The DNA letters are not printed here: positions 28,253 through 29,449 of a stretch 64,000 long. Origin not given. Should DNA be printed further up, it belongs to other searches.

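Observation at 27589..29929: Odd co-operonic set: DnaQ-type exonuclease with WYL-like tail, DUF2156 (MprF-C-like), YkgJ CxxCxxCC protein and a 44-codon tRNA-binding-domain remnant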

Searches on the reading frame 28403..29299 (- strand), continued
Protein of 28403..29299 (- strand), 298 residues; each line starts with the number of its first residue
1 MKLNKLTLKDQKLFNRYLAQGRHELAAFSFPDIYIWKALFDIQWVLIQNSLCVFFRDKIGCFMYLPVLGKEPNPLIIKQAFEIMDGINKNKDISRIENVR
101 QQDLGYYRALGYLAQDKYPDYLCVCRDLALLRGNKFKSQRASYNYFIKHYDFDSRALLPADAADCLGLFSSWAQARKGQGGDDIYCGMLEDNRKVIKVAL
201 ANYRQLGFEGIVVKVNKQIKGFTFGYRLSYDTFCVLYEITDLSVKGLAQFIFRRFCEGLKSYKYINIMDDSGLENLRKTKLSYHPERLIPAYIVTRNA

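Call 17: find_related_loci(query=A2, collection=genome_contigs, flank=5000)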
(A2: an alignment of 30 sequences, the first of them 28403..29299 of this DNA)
Query A2 (298 aa) in genome_contigs; peptide patterns used: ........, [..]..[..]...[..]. (x = any residue, [..] = any of these).
177 stretches matched a pattern; 157 encode a relative of the query (tblastn E <= 1e-3); the best 80 are kept; 80 distinct loci.
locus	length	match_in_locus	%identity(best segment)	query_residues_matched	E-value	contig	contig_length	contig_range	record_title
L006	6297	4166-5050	76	4-298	8e-154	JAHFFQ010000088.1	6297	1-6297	MAG: Candidatus Omnitrophota bacterium isolate nzgw296 NODE_16010_length_6298_cov_5.160596, whole genome shotgun sequenc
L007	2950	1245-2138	77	1-298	9e-161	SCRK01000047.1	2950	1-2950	MAG: bacterium isolate FW104_bin.10 FW104_bin.10-2169, whole genome shotgun sequence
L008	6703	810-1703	74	1-298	2e-151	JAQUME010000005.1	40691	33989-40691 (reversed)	MAG: Candidatus Omnitrophota bacterium isolate STD1_147 NODE_1900_length_40691_cov_11.172838_Sandtown_D1, whole genome s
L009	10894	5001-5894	73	1-298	3e-149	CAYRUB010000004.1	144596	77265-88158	MAG TPA_asm: uncultured Planctomycetales bacterium isolate binchicken_co220_28 genome assembly, contig: NODE_26_length_1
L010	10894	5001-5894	72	1-298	3e-148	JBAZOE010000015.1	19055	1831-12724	MAG: Candidatus Omnitrophota bacterium isolate SO_2017_LW4_87 scaffold_5713_c1_LW137-91_2017, whole genome shotgun seque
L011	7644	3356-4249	71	1-298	8e-148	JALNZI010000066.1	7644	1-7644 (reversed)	MAG: Candidatus Omnitrophota bacterium isolate SO_2017_LW1 bin 10 NODE_9424_length_7644_cov_1.012505_LW64-88_2017, whole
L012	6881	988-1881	72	1-298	3e-147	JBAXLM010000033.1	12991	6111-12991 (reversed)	MAG: Candidatus Omnitrophota bacterium isolate ELA427 MAG427_33, whole genome shotgun sequence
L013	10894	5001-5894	73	1-298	8e-147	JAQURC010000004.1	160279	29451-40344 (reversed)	MAG: Candidatus Omnitrophota bacterium isolate STD1_64 NODE_166_length_160279_cov_13.488717_Sandtown_D1, whole genome sh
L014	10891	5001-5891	73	2-298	5e-146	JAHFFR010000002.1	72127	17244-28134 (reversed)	MAG: Candidatus Omnitrophota bacterium isolate nzgw297 NODE_267_length_72128_cov_19.828322, whole genome shotgun sequenc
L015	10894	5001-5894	70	1-298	2e-146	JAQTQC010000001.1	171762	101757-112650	MAG: Candidatus Omnitrophota bacterium isolate STB_130 NODE_201_length_171762_cov_13.357311_Sandtown_B, whole genome sho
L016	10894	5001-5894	71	1-298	3e-146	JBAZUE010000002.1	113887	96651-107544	MAG: Candidatus Omnitrophota bacterium isolate SO_2017_GW1_22 NODE_1165_length_113887_cov_1.630169_OW334_2017, whole gen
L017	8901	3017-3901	72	1-295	3e-146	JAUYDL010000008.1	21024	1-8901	MAG: Candidatus Omnitrophota bacterium isolate C20_metabat.bin.26 C20_k141_485000, whole genome shotgun sequence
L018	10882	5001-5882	72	1-294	1e-145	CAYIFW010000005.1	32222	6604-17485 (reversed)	MAG TPA_asm: uncultured Planctomycetales bacterium isolate ERP119705_co20_55 genome assembly, contig: NODE_1185_length_3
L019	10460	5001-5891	72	2-298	1e-144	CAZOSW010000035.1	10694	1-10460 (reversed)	MAG TPA_asm: uncultured Planctomycetales bacterium isolate SRP178699_co1_577 genome assembly, contig: NODE_8475_length_1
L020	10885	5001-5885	71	4-298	8e-144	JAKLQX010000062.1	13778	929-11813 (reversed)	MAG: Candidatus Omnitrophota bacterium isolate bin S2.101 k141_395287, whole genome shotgun sequence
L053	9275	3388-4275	56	1-296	1e-113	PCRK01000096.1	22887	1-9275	MAG: Candidatus Omnitrophica bacterium CG23_combo_of_CG06-09_8_20_14_all_41_10 CG23_scaffold_725_c, whole genome shotgun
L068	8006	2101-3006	55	1-297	1e-109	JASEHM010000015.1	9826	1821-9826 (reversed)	MAG: Candidatus Omnitrophota bacterium isolate Yes70-23 NODE_15_length_9826_cov_9.790093, whole genome shotgun sequence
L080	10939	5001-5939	52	1-298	3e-107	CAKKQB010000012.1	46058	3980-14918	Omnitrophica bacterium GWA2_41_15 isolate Hainich-Omni-XXVI genome assembly, contig: Omni_Hai_XXVI_Hain_H43_02um_R3_226_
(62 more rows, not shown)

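Call 18: search_solved_structures(query=A2, max_evalue=1, show_alignments=1)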
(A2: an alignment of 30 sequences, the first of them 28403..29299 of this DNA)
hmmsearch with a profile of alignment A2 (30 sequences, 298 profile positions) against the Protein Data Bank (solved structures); distinct sequences matched with E-value up to 1: 1.
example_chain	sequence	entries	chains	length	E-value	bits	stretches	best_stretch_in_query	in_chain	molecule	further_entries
2hqy_A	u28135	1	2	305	3.7e-38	134.9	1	4-294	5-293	conserved hypothetical protein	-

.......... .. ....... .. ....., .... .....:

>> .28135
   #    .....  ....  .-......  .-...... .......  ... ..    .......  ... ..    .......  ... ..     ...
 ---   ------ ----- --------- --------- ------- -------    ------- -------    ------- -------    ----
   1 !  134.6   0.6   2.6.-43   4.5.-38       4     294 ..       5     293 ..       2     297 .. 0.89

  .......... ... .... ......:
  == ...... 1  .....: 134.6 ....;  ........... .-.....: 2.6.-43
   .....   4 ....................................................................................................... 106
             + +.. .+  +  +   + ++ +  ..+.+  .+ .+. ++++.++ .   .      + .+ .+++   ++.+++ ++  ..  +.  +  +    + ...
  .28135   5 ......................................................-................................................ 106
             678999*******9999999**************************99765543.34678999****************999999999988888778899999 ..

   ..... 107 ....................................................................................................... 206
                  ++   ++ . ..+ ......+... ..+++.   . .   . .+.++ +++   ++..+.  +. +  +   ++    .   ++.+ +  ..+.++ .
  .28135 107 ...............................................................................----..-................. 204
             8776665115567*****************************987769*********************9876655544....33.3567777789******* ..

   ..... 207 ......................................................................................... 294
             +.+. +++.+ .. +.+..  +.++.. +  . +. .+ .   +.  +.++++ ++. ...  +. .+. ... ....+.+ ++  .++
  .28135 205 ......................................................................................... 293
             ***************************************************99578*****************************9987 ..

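Call 39: predict_structure(alignment_id=A2)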
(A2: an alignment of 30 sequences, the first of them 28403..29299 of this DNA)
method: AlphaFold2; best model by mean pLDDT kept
length: 298 residues; sequences in the alignment: 30
mean_pLDDT: 89.1   pTM: 0.88
mean pLDDT of the five models: 89.1, 83.4, 77.0, 74.6, 56.4
residues with pLDDT >= 90: 205; 70-90: 70; 50-70: 12; < 50: 11
segments of 3 or more residues with pLDDT < 50: 271-281
pLDDT, mean of each block of 10 residues (from residue 1): 95 94 88 96 96 94 93 91 90 89 92 90 90 72 93 96 96 88 88 94 96 96 94 91 89 91 85 46 77 83
secondary structure, 60 per line:
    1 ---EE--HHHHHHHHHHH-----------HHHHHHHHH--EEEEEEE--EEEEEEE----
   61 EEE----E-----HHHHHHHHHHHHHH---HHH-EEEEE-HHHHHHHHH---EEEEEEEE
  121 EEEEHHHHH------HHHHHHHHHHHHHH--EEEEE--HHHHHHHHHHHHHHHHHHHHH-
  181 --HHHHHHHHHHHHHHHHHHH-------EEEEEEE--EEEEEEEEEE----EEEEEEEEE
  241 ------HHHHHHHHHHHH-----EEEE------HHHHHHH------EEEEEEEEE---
elements in order: H8-18 H30-38 E41-47 E50-56 E61-63 H74-87 E95-99 H101-109 E113-124 H125-129 H136-149 E152-156 H159-179 H183-201 E209-215 E218-227 E232-240 H247-258 E264-267 H274-280 E287-295

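Call 42: fold_search(model_id=the predicted structure, library=pdb)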
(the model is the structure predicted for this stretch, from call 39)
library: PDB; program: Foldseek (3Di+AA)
matches with E <= 10: 633; with E <= 0.001: 112
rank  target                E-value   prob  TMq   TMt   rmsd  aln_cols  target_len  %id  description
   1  2hqy_B                1.1e-23  1.00  0.84  0.85   3.0       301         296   26  Crystal Structure of Conserved Protein of Unknown Function from Bacteroides thetaiotaomicron VPI-5482 (released 2006-09-19)
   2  2hqy_A                1.7e-23  1.00  0.84  0.84   3.1       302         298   26  Crystal Structure of Conserved Protein of Unknown Function from Bacteroides thetaiotaomicron VPI-5482 (released 2006-09-19)
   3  5vrv_D                2.5e-11  1.00  0.60  0.58   6.6       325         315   12  2.05 Angstrom Resolution Crystal Structure of C-terminal Domain (DUF2156) of Putative Lysylphosphatidylglycerol Synthe (released 2017-05-24)
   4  5vrv_A                5.3e-11  1.00  0.62  0.59   6.8       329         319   12  2.05 Angstrom Resolution Crystal Structure of C-terminal Domain (DUF2156) of Putative Lysylphosphatidylglycerol Synthe (released 2017-05-24)
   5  5vrv_E                6.7e-11  1.00  0.62  0.59   5.8       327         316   12  2.05 Angstrom Resolution Crystal Structure of C-terminal Domain (DUF2156) of Putative Lysylphosphatidylglycerol Synthe (released 2017-05-24)
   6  5vrv_C                6.7e-11  1.00  0.62  0.59   5.7       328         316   12  2.05 Angstrom Resolution Crystal Structure of C-terminal Domain (DUF2156) of Putative Lysylphosphatidylglycerol Synthe (released 2017-05-24)
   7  5vrv_B                7.1e-11  1.00  0.61  0.59   5.8       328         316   12  2.05 Angstrom Resolution Crystal Structure of C-terminal Domain (DUF2156) of Putative Lysylphosphatidylglycerol Synthe (released 2017-05-24)
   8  5vrv_F                8.4e-11  1.00  0.63  0.60   6.0       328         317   12  2.05 Angstrom Resolution Crystal Structure of C-terminal Domain (DUF2156) of Putative Lysylphosphatidylglycerol Synthe (released 2017-05-24)
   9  9j8q_A                1.1e-10  1.00  0.65  0.27   4.7       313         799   11  MprF from Pseudomonas aeruginosa in GDN micelle, C2 symmetry (released 2025-09-03)
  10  9j8s_A                2.0e-10  1.00  0.63  0.27   5.3       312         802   12  MprF from Pseudomonas aeruginosa in nanodisc, C2 symmetry (released 2025-09-03)
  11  4v35                  2.5e-10  1.00  0.63  0.60   5.3       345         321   11  The Structure of A-PGS from Pseudomonas aeruginosa (released 2015-08-19)
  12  6lv0_A                3.1e-10  1.00  0.63  0.60   4.9       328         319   13  Crystal structure of the soluble domain of the multiple peptide resistance factor (MprF) from Rhizobium tropici (released 2021-02-03)
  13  4v34                  6.1e-10  1.00  0.61  0.57   5.6       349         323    9  The Structure of A-PGS from Pseudomonas aeruginosa (SeMet derivative) (released 2015-08-19)
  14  4v36_B                6.9e-10  1.00  0.62  0.60   6.0       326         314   16  The structure of L-PGS from Bacillus licheniformis (released 2015-08-19)
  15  9goe_A                9.1e-10  1.00  0.59  0.25   6.0       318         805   12  Cryo-EM structure of the multiple peptide resistance factor (MprF) from Pseudomonas aeruginosa bound to a synthetic na (released 2025-03-12)
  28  2wpw_B                5.5e-08  1.00  0.55  0.52   6.7       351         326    8  Tandem GNAT protein from the clavulanic acid biosynthesis pathway (without AcCoA) (released 2009-12-29)
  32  2wpw_A                2.0e-07  1.00  0.56  0.52   6.8       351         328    8  Tandem GNAT protein from the clavulanic acid biosynthesis pathway (without AcCoA) (released 2009-12-29)
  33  2wpw_C                2.2e-07  1.00  0.55  0.51   6.8       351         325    9  Tandem GNAT protein from the clavulanic acid biosynthesis pathway (without AcCoA) (released 2009-12-29)
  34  3n7z_A                2.3e-07  1.00  0.40  0.33   8.4       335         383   10  Crystal structure of acetyltransferase from Bacillus anthracis (released 2010-06-16)
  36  3n7z_D                3.0e-07  1.00  0.39  0.33   8.6       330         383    8  Crystal structure of acetyltransferase from Bacillus anthracis (released 2010-06-16)
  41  3n7z_B                8.0e-07  1.00  0.38  0.32   9.0       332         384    9  Crystal structure of acetyltransferase from Bacillus anthracis (released 2010-06-16)
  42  3n7z_C                1.2e-06  1.00  0.40  0.33   8.6       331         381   10  Crystal structure of acetyltransferase from Bacillus anthracis (released 2010-06-16)
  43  3n7z_F                1.3e-06  1.00  0.41  0.34   8.3       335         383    9  Crystal structure of acetyltransferase from Bacillus anthracis (released 2010-06-16)
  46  3n7z_E                1.9e-06  1.00  0.41  0.34   8.6       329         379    8  Crystal structure of acetyltransferase from Bacillus anthracis (released 2010-06-16)
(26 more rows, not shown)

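Call 49: search_protein_representatives(alignment_id=A2)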
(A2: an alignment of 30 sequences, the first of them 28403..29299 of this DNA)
Query: 30 sequences, 298 profile positions. Proteins with E-value up to 0.001 (for the whole library): 4512; up to 1e-10: 2599; up to 1e-30: 299. The best 150 are listed.
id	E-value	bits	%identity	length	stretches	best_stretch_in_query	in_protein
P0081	2.0e-164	562.7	-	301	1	1-297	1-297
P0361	9.3e-104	363.5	-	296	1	1-295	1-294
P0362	3.2e-102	358.4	-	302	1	4-297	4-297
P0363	4.4e-99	348.1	-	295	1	1-296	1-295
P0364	1.2e-98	346.7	-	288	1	14-296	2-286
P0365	2.7e-98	345.5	-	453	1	5-296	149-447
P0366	2.8e-93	329.0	-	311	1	3-296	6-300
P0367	7.3e-93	327.7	-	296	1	4-296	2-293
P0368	7.2e-92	324.4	-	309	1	6-294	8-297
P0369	4.5e-89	315.3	-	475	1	6-295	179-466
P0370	5.6e-89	314.9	-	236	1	2-235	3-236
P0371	1.5e-88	313.5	-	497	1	2-296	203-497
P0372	1.1e-87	310.7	-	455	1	2-297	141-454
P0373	2.1e-87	309.8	-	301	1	1-296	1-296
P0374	2.2e-86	306.4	-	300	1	1-295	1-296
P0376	3.1e-86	305.9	-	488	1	2-293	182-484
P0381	3.5e-82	292.6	-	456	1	8-296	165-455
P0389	1.2e-79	284.3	-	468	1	2-296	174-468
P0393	8.7e-79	281.5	-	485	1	8-296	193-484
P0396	6.1e-78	278.7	-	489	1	9-297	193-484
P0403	5.0e-76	272.4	-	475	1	4-295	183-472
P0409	1.5e-74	267.6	-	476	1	11-297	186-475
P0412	7.2e-74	265.3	-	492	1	23-296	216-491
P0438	6.5e-66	239.2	-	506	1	5-296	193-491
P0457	3.7e-61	223.6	-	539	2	93-293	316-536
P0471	5.0e-59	216.6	-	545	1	6-295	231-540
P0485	8.5e-56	206.0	-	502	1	3-296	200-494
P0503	7.8e-52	193.0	-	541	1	4-296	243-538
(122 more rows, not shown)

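Call 50: search_protein_families(library=pfam, proteins=[P0365, P0369, P0371, P0372, P0376, P0381, P0389, P0393, P0412, P0471], max_evalue=0.01)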
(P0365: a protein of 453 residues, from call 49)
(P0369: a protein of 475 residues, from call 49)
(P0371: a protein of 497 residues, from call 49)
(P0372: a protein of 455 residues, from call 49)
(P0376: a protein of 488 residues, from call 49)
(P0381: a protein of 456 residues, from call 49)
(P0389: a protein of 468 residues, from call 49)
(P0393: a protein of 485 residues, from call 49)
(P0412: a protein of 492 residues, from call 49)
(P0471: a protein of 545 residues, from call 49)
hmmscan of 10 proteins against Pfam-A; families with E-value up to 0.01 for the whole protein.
P0365 (453 aa): 1 family
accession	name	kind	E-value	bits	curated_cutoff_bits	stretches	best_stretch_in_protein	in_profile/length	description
PF09924.15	LPG_synthase_C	-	1.5e-29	103.4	27.5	1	168-445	7-297/298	Phosphatidylglycerol lysyltransferase, C-terminal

P0369 (475 aa): 2 families
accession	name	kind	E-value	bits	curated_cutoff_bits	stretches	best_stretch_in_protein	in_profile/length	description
PF09924.15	LPG_synthase_C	-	6.7e-23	81.6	27.5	1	196-463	6-295/298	Phosphatidylglycerol lysyltransferase, C-terminal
PF03692.20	CxxCxxCC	-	5e-07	30.8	23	1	17-95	2-73/85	Putative zinc- or iron-chelating domain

P0371 (497 aa): 2 families
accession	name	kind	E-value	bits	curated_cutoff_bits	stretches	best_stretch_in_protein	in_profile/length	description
PF09924.15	LPG_synthase_C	-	2.7e-28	99.3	27.5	1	230-495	12-297/298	Phosphatidylglycerol lysyltransferase, C-terminal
PF03692.20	CxxCxxCC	-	3.7e-06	28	23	1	22-108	2-73/85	Putative zinc- or iron-chelating domain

P0372 (455 aa): 2 families
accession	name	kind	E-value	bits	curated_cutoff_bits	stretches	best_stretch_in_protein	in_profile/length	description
PF09924.15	LPG_synthase_C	-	1.7e-18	67.2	27.5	1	163-451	7-297/298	Phosphatidylglycerol lysyltransferase, C-terminal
PF03692.20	CxxCxxCC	-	3.5e-06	28.1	23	1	9-76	2-77/85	Putative zinc- or iron-chelating domain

P0376 (488 aa): 3 families
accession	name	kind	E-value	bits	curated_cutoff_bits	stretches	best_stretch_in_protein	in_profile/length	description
PF09924.15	LPG_synthase_C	-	5.3e-28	98.4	27.5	1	206-485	8-297/298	Phosphatidylglycerol lysyltransferase, C-terminal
PF03692.20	CxxCxxCC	-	1e-08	36.2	23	1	13-106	2-73/85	Putative zinc- or iron-chelating domain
PF03889.18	ArfA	-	0.0076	16.1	25.5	0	358-378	6-26/44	Alternative ribosome-rescue factor A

P0381 (456 aa): 2 families
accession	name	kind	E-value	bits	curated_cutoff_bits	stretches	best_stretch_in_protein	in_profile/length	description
PF09924.15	LPG_synthase_C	-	1.5e-25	90.4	27.5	1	179-453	5-297/298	Phosphatidylglycerol lysyltransferase, C-terminal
PF03692.20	CxxCxxCC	-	9.7e-09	36.2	23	1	14-99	2-78/85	Putative zinc- or iron-chelating domain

P0389 (468 aa): 2 families
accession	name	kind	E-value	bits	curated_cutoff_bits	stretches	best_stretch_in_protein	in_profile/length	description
PF09924.15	LPG_synthase_C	-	3.3e-26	92.5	27.5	1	200-466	11-297/298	Phosphatidylglycerol lysyltransferase, C-terminal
PF03692.20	CxxCxxCC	-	7.4e-06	27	23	1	13-107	2-82/85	Putative zinc- or iron-chelating domain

P0393 (485 aa): 2 families
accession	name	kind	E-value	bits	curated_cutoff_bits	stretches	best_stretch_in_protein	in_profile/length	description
PF09924.15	LPG_synthase_C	-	1.5e-24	87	27.5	1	209-482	7-297/298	Phosphatidylglycerol lysyltransferase, C-terminal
PF03692.20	CxxCxxCC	-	1.2e-07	32.7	23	1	15-123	2-84/85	Putative zinc- or iron-chelating domain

P0412 (492 aa): 2 families
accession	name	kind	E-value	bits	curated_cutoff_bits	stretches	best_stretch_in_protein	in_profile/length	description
PF09924.15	LPG_synthase_C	-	7.7e-22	78.2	27.5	1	220-488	10-296/298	Phosphatidylglycerol lysyltransferase, C-terminal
PF03692.20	CxxCxxCC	-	1.6e-07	32.4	23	1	31-129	2-79/85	Putative zinc- or iron-chelating domain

P0471 (545 aa): 2 families
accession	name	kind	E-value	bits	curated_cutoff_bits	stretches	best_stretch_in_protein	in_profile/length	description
PF09924.15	LPG_synthase_C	-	4.2e-21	75.7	27.5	1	316-539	57-297/298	Phosphatidylglycerol lysyltransferase, C-terminal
PF03692.20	CxxCxxCC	-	6.3e-07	30.4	23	1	15-100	2-72/85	Putative zinc- or iron-chelating domain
